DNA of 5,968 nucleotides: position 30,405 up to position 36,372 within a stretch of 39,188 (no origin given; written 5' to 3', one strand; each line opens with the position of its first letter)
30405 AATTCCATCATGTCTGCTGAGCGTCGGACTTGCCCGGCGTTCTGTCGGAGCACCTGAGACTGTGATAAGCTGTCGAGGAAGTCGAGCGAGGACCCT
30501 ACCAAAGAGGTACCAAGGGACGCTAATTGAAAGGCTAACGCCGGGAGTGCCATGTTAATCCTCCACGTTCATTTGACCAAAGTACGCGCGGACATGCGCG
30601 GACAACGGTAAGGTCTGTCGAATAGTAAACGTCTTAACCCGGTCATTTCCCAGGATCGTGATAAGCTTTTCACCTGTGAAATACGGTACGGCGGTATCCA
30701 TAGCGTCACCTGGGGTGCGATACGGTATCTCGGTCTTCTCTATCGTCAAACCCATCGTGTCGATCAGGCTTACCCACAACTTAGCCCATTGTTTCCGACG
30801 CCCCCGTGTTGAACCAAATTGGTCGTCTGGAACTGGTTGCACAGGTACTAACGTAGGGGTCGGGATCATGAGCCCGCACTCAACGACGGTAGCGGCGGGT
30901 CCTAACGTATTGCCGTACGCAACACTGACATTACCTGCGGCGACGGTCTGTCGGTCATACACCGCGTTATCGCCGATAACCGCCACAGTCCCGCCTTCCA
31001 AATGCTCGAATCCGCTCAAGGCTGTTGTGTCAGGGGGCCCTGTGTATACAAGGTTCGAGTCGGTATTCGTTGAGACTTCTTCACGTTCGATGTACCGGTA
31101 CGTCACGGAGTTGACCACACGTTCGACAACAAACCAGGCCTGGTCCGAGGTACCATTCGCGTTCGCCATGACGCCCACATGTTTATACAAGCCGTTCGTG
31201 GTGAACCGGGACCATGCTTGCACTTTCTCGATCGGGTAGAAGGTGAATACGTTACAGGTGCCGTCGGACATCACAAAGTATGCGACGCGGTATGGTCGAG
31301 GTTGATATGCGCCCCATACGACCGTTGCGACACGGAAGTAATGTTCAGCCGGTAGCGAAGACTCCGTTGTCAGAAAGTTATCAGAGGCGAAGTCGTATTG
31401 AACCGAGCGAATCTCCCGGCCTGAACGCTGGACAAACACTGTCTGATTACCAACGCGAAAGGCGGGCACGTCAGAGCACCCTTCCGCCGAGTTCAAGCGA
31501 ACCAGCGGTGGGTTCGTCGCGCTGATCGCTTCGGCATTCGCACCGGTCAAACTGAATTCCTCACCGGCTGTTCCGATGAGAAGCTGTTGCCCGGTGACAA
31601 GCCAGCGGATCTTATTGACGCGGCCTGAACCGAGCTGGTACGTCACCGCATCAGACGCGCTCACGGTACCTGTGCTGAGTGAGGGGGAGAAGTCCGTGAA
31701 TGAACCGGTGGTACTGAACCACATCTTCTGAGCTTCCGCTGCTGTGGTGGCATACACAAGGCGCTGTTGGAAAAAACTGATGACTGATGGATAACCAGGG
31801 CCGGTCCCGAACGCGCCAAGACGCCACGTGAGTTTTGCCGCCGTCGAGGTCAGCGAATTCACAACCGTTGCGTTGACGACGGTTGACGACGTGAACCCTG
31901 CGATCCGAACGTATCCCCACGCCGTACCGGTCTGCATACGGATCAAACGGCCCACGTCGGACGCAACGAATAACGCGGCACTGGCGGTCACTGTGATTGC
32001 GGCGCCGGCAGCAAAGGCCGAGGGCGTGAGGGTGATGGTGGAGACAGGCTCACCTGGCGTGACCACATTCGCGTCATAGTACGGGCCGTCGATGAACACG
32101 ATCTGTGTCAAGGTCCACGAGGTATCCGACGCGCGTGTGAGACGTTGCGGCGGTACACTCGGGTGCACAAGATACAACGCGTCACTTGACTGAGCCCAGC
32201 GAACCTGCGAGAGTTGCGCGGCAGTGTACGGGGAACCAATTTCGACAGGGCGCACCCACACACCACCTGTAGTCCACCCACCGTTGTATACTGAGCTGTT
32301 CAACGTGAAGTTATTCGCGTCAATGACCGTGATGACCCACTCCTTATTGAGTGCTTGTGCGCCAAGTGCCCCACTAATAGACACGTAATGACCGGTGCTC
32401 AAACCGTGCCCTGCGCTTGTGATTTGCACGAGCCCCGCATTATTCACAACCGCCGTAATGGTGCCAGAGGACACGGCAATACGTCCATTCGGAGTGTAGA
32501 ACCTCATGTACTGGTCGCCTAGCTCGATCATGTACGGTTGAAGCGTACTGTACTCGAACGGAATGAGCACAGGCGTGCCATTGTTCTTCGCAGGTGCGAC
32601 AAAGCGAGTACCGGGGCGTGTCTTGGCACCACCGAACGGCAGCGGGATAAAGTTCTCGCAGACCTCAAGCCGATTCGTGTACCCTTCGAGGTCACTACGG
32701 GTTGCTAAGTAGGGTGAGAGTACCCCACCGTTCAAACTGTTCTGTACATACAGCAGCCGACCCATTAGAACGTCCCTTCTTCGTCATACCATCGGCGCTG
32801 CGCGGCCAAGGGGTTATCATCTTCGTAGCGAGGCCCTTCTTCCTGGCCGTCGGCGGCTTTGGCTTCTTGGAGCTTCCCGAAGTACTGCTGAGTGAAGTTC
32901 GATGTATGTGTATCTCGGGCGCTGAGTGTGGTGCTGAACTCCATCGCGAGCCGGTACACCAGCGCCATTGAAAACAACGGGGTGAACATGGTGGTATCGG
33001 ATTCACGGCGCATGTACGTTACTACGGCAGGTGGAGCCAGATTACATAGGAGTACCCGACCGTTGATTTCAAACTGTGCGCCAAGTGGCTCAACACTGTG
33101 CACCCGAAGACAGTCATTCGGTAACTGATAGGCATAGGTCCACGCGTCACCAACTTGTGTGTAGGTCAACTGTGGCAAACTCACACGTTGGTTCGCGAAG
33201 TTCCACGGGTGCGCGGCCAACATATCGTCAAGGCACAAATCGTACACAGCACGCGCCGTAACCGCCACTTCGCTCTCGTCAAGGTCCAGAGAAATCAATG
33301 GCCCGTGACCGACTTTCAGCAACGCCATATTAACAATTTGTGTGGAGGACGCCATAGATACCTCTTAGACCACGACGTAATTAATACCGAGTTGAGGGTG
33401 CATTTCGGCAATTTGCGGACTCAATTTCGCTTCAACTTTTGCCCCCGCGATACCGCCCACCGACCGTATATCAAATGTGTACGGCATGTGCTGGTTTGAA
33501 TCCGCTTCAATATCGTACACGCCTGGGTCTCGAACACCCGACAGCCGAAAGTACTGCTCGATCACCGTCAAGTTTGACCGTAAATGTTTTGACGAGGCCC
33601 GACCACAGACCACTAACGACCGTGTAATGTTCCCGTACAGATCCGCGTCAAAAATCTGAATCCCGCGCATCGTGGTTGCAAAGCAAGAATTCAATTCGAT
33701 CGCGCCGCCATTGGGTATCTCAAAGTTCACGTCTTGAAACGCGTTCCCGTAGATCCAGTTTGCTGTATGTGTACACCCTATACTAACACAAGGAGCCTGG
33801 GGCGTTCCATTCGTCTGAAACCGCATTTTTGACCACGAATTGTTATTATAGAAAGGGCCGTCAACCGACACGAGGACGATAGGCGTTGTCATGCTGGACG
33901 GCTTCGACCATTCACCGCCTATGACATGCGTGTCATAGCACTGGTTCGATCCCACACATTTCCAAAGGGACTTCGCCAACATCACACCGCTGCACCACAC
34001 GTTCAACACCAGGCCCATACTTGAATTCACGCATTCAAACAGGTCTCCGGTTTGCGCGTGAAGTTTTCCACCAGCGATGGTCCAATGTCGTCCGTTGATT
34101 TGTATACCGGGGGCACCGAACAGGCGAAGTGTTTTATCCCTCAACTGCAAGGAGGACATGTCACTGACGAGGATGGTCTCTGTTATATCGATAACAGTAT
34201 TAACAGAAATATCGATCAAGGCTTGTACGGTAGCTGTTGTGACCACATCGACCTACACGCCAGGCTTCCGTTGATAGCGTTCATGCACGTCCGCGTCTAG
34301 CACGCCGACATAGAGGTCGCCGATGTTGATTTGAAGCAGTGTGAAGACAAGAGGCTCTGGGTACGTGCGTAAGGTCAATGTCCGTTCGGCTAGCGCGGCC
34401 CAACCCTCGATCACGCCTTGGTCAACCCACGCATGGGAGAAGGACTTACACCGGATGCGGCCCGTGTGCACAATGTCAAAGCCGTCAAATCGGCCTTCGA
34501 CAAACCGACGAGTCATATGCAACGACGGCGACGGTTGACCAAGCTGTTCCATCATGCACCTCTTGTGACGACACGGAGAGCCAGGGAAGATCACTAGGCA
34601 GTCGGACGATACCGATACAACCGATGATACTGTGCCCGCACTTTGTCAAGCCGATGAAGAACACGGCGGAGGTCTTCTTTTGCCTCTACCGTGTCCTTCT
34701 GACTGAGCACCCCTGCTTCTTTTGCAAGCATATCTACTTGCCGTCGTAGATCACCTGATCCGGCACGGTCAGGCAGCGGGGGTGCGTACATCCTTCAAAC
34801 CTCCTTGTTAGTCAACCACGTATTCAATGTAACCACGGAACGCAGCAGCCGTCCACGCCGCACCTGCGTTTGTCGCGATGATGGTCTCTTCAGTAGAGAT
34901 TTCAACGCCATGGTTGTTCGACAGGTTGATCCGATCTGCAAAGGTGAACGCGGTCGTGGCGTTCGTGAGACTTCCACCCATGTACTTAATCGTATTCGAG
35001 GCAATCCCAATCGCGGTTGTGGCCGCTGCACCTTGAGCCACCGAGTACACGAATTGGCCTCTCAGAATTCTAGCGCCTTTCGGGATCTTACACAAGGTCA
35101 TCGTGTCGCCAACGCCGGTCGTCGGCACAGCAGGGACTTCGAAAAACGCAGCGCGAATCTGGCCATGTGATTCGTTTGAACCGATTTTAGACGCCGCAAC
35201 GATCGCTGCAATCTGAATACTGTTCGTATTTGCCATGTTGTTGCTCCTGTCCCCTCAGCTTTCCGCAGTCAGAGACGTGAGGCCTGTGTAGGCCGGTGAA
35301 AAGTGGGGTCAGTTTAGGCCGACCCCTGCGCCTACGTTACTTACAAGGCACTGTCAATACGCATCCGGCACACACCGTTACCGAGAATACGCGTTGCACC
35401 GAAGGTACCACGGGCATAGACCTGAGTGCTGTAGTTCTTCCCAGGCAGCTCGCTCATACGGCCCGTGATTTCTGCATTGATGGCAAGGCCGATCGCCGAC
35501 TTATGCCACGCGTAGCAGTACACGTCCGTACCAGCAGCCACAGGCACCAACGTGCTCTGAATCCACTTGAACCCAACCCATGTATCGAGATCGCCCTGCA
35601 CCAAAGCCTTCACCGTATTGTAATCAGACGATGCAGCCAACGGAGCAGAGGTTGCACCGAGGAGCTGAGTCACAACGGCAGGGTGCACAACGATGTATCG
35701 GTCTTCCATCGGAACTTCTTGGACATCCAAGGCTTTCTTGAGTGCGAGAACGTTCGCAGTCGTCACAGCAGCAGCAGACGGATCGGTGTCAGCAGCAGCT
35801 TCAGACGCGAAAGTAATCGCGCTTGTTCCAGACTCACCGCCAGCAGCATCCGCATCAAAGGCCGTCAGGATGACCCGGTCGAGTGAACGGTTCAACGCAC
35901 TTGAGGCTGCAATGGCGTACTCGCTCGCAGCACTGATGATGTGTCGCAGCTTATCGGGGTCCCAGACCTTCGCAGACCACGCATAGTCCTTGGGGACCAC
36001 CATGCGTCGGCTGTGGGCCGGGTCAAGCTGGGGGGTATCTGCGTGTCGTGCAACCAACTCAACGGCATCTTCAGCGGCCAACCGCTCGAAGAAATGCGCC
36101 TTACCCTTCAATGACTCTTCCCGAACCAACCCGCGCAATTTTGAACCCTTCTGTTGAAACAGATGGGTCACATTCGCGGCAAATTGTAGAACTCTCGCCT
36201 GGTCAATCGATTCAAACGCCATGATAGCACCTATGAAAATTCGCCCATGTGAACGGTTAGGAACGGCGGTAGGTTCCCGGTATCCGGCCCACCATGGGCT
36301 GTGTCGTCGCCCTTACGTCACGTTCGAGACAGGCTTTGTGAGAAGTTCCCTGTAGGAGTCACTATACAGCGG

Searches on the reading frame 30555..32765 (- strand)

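Call 27: search_protein_families(library=phrogs, proteins=[window:30555-32765:-], max_evalue=0.001)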
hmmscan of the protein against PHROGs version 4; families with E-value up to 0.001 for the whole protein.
window:30555-32765:- (736 aa): 4 families
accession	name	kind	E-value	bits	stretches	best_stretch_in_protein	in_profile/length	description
phrog_376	-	tail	8e-162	541.2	2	281-736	255-711/712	tail protein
phrog_15566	-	tail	1.4e-56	193.2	2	291-571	11-287/552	tail protein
phrog_20269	-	unknown function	5.9e-45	154.9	1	6-278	5-201/374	-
phrog_30010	-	unknown function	1.8e-12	47.8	1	451-562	190-299/517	-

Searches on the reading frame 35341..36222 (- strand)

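Call 27: search_protein_families(library=phrogs, proteins=[window:35341-36222:-], max_evalue=0.001)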
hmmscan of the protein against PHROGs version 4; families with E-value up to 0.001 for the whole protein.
window:35341-36222:- (293 aa): 3 families
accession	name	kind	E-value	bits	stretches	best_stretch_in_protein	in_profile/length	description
phrog_3437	-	head and packaging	9.9e-58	196.7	1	4-290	5-292/294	major head protein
phrog_267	-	head and packaging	1.5e-12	48.3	1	89-246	121-283/410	major head protein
phrog_283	-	head and packaging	4.1e-06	27.4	1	145-232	138-224/385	major head protein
